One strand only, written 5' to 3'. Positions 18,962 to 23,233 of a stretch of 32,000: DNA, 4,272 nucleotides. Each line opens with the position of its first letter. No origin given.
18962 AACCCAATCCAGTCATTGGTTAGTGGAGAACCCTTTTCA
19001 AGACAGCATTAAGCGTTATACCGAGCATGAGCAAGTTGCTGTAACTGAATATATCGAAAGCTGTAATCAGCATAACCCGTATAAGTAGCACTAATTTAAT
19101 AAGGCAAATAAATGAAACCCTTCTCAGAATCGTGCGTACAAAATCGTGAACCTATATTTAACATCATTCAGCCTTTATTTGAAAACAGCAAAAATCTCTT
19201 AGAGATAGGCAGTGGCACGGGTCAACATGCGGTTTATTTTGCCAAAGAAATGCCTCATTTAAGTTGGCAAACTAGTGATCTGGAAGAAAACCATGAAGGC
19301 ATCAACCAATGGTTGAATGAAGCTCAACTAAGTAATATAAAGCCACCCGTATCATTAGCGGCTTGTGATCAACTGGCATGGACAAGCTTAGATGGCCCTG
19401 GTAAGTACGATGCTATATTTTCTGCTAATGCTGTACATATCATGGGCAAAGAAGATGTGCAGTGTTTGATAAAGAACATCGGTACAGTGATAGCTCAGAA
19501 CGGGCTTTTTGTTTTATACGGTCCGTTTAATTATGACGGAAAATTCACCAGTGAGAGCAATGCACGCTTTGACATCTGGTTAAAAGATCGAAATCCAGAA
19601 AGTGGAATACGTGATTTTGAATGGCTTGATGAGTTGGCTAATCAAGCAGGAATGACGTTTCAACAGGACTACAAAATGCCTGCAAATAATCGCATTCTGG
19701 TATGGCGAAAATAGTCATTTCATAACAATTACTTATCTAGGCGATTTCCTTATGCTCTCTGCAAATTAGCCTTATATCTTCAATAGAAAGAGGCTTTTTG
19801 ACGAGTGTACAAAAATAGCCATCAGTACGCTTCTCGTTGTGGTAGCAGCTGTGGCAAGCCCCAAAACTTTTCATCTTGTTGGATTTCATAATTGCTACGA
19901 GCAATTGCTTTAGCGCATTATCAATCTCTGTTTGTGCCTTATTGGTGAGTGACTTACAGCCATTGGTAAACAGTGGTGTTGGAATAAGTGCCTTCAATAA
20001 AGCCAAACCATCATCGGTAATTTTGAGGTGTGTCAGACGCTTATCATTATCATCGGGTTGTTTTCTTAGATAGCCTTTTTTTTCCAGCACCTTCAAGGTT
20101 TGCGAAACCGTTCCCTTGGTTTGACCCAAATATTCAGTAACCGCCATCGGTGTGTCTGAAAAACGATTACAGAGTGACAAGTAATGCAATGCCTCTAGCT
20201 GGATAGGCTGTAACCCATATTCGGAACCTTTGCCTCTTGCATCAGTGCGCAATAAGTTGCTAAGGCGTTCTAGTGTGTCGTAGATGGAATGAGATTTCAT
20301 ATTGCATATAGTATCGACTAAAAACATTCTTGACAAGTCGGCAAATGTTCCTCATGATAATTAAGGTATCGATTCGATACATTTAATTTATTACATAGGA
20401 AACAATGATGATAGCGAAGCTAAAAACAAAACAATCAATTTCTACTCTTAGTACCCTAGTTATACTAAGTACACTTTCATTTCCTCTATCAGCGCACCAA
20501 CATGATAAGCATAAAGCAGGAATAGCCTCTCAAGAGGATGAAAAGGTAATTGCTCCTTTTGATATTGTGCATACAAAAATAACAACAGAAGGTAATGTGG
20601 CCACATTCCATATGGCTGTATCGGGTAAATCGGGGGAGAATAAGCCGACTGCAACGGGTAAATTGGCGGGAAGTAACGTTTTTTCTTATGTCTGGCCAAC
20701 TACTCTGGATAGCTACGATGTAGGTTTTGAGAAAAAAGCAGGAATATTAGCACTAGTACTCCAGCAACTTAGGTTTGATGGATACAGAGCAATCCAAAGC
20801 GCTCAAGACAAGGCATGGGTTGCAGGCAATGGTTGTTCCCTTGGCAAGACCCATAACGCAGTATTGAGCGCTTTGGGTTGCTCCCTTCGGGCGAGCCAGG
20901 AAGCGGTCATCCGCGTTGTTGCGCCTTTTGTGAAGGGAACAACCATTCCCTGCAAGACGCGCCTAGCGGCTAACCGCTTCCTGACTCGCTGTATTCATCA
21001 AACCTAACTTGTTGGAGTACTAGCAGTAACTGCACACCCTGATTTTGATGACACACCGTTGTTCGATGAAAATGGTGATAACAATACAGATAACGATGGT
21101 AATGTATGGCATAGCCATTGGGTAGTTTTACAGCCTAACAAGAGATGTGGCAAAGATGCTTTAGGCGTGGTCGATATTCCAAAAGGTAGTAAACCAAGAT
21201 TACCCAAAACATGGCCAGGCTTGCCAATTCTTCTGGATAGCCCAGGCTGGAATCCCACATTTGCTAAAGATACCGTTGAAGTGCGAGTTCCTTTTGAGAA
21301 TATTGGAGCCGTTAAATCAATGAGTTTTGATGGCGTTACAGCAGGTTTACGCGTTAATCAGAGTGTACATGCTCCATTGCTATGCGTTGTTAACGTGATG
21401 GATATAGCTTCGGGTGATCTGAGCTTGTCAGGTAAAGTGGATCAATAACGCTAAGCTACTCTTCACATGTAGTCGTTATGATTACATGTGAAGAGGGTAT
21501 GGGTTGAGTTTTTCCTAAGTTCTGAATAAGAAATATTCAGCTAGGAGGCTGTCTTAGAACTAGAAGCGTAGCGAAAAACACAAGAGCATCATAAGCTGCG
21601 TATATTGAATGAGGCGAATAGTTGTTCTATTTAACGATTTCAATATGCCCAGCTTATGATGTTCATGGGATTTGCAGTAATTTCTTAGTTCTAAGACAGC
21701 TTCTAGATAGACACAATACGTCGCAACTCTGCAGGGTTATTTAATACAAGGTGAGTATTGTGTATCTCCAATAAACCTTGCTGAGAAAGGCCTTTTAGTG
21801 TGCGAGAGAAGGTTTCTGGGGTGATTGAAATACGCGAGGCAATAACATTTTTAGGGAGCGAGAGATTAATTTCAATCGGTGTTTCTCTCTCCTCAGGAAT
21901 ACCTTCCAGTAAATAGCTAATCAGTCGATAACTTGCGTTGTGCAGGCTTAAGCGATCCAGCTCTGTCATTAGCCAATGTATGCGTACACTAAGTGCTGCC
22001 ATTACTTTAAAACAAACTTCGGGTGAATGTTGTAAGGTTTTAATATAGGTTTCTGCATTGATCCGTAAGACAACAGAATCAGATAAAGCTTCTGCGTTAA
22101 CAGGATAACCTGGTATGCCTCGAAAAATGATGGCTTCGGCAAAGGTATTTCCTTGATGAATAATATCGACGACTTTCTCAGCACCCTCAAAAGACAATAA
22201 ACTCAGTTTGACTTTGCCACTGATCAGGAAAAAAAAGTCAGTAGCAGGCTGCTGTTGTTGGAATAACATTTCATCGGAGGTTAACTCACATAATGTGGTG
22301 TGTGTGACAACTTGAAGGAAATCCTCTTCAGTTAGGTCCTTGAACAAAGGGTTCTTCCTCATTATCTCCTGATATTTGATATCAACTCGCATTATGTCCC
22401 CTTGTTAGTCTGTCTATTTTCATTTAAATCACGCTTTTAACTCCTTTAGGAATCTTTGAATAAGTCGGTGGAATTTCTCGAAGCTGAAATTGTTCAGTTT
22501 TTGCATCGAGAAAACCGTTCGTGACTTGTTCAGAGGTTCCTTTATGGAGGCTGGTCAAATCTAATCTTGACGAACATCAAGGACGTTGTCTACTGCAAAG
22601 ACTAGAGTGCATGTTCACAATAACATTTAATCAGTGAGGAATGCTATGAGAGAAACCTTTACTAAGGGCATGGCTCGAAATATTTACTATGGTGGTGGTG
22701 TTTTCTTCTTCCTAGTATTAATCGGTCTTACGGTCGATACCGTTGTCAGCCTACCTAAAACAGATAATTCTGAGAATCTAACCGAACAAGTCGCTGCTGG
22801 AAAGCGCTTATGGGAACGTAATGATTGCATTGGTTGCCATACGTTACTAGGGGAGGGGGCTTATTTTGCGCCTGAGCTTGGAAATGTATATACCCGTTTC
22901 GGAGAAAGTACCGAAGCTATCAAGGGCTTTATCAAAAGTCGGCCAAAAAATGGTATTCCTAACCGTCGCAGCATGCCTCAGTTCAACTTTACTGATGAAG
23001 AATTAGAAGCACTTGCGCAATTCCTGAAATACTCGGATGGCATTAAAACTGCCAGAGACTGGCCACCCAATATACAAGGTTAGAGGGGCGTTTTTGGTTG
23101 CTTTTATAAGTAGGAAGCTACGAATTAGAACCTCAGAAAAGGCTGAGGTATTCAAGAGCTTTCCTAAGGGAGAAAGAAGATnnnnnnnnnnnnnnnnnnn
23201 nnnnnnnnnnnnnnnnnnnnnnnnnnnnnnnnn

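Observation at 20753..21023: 263-bp TIR/CTAG-flanked element splits a secreted-protein gene; the empty site reconstructs a clean 258-aa ORF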

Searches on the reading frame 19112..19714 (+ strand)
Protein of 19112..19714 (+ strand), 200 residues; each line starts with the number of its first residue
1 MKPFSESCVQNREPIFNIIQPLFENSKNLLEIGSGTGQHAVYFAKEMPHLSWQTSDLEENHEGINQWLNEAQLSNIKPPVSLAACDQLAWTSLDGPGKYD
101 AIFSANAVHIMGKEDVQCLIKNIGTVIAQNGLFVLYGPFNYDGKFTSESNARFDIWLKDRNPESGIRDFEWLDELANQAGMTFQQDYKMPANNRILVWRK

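Call 10: find_encoding_contigs(protein=window:19112-19714:+, flank=10000, max_places=6)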
Protein window:19112-19714:+ (200 aa): 1 contig read that carries it; 1 place shown.
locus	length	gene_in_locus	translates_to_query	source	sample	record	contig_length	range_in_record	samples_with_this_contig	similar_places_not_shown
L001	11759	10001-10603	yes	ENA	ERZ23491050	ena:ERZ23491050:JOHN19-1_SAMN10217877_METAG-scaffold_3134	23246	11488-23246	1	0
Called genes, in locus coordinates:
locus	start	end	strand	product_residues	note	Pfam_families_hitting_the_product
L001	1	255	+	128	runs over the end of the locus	PF00411:Ribosomal_S11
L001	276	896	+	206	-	PF00163:Ribosomal_S4, PF01479:S4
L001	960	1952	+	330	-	PF01193:RNA_pol_L, PF01000:RNA_pol_A_bac, PF03118:RNA_pol_A_CTD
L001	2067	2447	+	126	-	PF01196:Ribosomal_L17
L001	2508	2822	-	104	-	-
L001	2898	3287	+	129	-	-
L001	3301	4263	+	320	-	PF04055:Radical_SAM, PF06968:BATS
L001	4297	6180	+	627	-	PF00890:FAD_binding_2 (faint), PF01134:GIDA, PF12831:FAD_oxidored, PF21680:GIDA_C_1st, PF13932:SAM_GIDA_C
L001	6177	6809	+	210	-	PF02527:GidB, PF13847:Methyltransf_31 (weak)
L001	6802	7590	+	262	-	PF00142:Fer4_NifH (weak), PF01656:CbiA, PF02374:ArsA_ATPase, PF06564:CBP_BcsQ, PF09140:MipZ, PF10609:ParA, PF13614:AAA_31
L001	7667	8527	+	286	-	PF02195:ParB_N, PF17762:HTH_ParB, PF23552:ParB_C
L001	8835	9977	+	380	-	PF04339:FemAB_like, PF13480:Acetyltransf_6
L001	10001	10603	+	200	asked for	PF06080:DUF938, PF10294:Methyltransf_16 (faint), PF08242:Methyltransf_12 (faint), PF13649:Methyltransf_25 (weak)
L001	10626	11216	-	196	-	PF12802:MarR_2, PF22381:Staph_reg_Sar_Rot (faint), PF13463:HTH_27 (weak), PF13601:HTH_34 (weak), PF01047:MarR (weak)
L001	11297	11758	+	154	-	?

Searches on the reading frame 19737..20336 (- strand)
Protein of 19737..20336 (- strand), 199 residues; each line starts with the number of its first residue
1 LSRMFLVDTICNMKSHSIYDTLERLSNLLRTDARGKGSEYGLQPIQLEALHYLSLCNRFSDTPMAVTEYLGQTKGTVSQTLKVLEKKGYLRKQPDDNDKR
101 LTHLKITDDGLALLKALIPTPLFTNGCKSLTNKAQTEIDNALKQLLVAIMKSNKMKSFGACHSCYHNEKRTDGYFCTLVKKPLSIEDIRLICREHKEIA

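Call 31: search_protein_families(library=pfam, proteins=[window:19737-20336:-], max_evalue=0.01)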
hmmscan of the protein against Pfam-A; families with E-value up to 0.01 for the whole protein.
window:19737-20336:- (199 aa): 10 families
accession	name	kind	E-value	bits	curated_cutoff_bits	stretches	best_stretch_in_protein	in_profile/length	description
PF12802.13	MarR_2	-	5.5e-13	49.3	27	1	40-100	1-60/61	MarR family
PF13463.12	HTH_27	-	3.3e-08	34.1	22.2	1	45-110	4-68/68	Winged helix DNA-binding domain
PF13601.12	HTH_34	-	7.2e-07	29.7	27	1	45-114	1-69/80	Winged helix DNA-binding domain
PF01047.28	MarR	-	2e-06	28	24.6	1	68-100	25-57/59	MarR family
PF22381.2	Staph_reg_Sar_Rot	-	5.8e-06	26.8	27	1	38-115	8-83/85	Transcriptional regulator SarA/Rot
PF01978.25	TrmB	-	4.6e-05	23.6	25.6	1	46-95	8-57/68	Sugar-specific transcriptional regulator TrmB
PF01325.25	Fe_dep_repress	-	0.0002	22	26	1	63-95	25-57/60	Iron dependent repressor, N-terminal DNA binding domain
PF01022.26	HTH_5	-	0.00095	19.4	22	0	67-92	22-47/47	Bacterial regulatory protein, arsR family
PF09339.16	HTH_IclR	-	0.0028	17.9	22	1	65-94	23-52/52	IclR helix-turn-helix domain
PF03551.20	PadR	-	0.0041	17.5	27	0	73-115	30-74/75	Transcriptional regulator PadR-like family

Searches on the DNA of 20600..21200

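Call 5: search_rna_families(source=window, start=20600, end=21200, threshold=evalue, max_evalue=10, show_alignments=2)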
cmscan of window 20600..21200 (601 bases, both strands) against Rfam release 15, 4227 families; matches with E-value up to 10: 4.
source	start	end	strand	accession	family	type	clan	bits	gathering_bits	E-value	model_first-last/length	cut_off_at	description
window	20787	20883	-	RF03498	mir-3145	Gene; miRNA;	-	24.3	98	0.025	9-76/84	no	mir-3145 microRNA precursor family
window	20891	20989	+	RF04295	mir-329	Gene; miRNA;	CL00149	21.8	76.8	0.043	1-80/80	no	mir-329 microRNA precursor family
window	20867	20979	+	RF00383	IS1222_FSE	Cis-reg; frameshift_element;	-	14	45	4.1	1-118/118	no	Insertion sequence IS1222 ribosomal frameshifting element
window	20867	20908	-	RF02974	Fibro-purF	Cis-reg;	-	12.4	60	7.7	1-75/75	no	Fibro-purF RNA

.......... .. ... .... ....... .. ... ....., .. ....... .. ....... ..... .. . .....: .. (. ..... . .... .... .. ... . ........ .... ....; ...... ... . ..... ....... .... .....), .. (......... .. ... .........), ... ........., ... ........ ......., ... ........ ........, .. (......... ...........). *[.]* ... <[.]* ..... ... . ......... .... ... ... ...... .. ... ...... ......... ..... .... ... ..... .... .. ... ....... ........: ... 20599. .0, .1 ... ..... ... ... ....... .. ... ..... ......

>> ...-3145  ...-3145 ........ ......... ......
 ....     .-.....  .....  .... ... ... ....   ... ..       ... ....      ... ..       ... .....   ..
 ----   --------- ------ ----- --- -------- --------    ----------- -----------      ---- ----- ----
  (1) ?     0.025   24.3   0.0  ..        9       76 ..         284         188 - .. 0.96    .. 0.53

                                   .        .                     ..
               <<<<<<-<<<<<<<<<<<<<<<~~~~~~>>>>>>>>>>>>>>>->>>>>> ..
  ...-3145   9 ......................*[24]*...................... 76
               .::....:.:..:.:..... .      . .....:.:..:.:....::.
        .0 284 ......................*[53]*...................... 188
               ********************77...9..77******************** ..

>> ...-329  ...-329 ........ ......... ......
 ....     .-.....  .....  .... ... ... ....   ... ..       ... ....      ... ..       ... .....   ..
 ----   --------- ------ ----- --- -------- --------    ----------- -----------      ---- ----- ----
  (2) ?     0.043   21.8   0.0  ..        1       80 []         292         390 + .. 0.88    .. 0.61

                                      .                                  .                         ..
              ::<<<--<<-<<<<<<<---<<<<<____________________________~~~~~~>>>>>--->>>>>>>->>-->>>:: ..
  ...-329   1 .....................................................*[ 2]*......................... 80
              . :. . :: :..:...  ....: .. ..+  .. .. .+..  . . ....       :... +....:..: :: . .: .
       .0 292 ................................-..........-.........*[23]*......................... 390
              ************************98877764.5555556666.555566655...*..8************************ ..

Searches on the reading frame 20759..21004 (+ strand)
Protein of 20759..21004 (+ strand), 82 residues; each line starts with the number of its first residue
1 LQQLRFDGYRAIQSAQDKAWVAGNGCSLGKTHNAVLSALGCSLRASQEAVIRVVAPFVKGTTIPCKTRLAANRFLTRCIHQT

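Call 47: find_homologous_proteins(query=window:20759-21004:+, max_evalue=0.001)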
Query seq(82 aa) (82 aa): 27 proteins with E <= 0.001 among 27 candidates.
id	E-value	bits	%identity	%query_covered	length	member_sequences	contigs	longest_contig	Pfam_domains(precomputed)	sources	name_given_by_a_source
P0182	1.7e-42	160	94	100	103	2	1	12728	-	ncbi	-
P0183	7.3e-35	136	82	100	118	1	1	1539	-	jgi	jgi:hypothetical protein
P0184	1.9e-34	134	83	99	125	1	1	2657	-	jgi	-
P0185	4.0e-34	133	80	100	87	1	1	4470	-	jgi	jgi:hypothetical protein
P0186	6.0e-34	133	85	95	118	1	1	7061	-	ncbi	ncbi:MAG: hypothetical protein DSZ29_04340, partial [Aquificaceae bacterium]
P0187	8.8e-34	132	83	100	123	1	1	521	-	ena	-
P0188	1.0e-33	132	79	99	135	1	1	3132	-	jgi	-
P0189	2.6e-33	131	81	99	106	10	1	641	-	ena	-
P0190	5.2e-32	127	80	100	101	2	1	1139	-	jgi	-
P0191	9.8e-32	126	76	99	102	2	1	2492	-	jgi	-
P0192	6.0e-31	123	78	100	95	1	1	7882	-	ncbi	-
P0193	7.0e-31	123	78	100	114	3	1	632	-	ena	-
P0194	7.4e-31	123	76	99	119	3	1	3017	-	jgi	-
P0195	3.9e-30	121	85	88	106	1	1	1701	-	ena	-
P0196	4.2e-30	121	76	99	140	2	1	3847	-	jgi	-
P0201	6.7e-27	111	72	99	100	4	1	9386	-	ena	-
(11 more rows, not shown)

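Call 48: find_encoding_contigs(protein=P0182, flank=2500, max_places=3)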
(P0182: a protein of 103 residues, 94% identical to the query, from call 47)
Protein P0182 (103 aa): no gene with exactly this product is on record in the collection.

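Call 49: find_encoding_contigs(protein=P0192, flank=2500, max_places=3)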
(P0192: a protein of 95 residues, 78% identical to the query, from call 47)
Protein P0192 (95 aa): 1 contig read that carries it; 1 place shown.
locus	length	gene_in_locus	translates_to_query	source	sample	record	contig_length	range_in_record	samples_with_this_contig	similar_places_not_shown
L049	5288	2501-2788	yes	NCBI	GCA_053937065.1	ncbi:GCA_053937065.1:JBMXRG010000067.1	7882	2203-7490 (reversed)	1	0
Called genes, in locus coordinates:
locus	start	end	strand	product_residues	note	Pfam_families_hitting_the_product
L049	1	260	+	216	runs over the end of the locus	?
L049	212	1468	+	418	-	PF02239:Cytochrom_D1, PF25174:Beta-prop_THOC3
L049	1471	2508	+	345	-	PF22451:NirdL-like_HTH, PF17805:AsnC_trans_reg2, PF22451:NirdL-like_HTH, PF17805:AsnC_trans_reg2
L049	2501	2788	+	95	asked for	-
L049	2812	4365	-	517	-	PF00034:Cytochrom_C (weak), PF13442:Cytochrome_CBB3, PF02239:Cytochrom_D1, PF25174:Beta-prop_THOC3 (weak)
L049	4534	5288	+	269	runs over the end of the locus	PF01322:Cytochrom_C_2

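Call 50: find_encoding_contigs(protein=P0201, flank=2500, max_places=3)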
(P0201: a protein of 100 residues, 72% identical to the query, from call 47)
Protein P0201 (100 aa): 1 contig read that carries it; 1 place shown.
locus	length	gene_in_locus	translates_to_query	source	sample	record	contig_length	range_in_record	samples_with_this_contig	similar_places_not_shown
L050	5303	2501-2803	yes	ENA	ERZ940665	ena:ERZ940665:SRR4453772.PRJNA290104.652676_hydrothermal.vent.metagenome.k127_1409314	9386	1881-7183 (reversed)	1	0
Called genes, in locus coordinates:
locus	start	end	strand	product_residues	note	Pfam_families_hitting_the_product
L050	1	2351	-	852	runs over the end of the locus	PF00036:EF-hand_1 (faint), PF13405:EF-hand_6 (faint), PF13499:EF-hand_7 (faint), PF19671:DUF6174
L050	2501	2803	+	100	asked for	-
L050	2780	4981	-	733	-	PF08497:Radical_SAM_N, PF04055:Radical_SAM, PF11842:DUF3362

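Call 51: find_encoding_contigs(protein=P0186, flank=2500, max_places=3)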
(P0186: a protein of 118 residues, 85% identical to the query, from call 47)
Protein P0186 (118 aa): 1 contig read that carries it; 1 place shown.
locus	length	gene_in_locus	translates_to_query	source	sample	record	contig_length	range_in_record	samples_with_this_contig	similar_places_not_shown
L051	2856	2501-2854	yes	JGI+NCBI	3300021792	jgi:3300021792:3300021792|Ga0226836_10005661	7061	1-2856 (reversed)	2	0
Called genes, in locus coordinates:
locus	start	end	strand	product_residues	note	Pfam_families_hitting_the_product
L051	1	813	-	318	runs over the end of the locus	PF02729:OTCace_N, PF00185:OTCace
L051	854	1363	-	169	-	PF00156:Pribosyltran, PF14681:UPRTase (weak)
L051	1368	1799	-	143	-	PF03652:RuvX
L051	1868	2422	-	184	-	PF02622:DUF179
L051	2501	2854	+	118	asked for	?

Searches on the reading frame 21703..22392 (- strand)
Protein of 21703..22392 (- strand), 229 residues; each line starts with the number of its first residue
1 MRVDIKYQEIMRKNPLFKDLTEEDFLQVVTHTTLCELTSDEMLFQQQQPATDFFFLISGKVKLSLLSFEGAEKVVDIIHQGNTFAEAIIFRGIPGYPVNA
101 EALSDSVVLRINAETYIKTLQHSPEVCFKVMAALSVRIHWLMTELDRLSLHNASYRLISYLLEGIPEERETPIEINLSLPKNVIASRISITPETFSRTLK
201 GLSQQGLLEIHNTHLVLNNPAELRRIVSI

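Call 56: search_protein_families(library=ncbifam, proteins=[window:21703-22392:-], max_evalue=0.00001)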
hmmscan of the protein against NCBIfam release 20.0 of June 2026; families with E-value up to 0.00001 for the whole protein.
window:21703-22392:- (229 aa): 8 families
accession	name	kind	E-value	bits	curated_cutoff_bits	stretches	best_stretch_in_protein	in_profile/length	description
NF006901.0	PRK09392.1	equivalog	5.9e-22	78.1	211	1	9-227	7-221/236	transcriptional activator FtrB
NF050815.1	TransActFtrBCaul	equivalog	5.7e-16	58.5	300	1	11-226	11-222/251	transcriptional activator FtrB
TIGR03697.1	NtcA_cyano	equivalog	7e-12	45.5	244.95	1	43-224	4-189/193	global nitrogen regulator NtcA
NF008732.0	PRK11753.1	equivalog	1.3e-10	41.1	266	1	23-217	14-210/214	cAMP-activated global transcriptional regulator CRP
NF053664.1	TransRegPtrACyano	equivalog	1.8e-09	37.2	300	1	53-219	30-192/196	Crp/Fnr family transcriptional regulator PtrA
NF050806.1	TransRegFixKCaul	equivalog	4.7e-09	35.8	300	1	30-227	21-214/215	transcriptional regulator FixK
NF041163.2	encap_f2b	equivalog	5e-07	29.2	400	1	11-131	73-194/450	family 2B encapsulin nanocompartment shell protein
NF008365.0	PRK11161.1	subfamily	1.2e-06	28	228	1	40-226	55-242/250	fumarate/nitrate reduction transcriptional regulator Fnr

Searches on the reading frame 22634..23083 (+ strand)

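Call 56: search_protein_families(library=ncbifam, proteins=[window:22634-23083:+], max_evalue=0.00001)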
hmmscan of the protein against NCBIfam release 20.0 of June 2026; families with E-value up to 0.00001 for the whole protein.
window:22634-23083:+ (149 aa): 1 family
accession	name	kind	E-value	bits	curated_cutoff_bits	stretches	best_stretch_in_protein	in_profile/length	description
NF045773.1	cytochro_C550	exception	2.1e-06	27.7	125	1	22-131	18-116/118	cytochrome c550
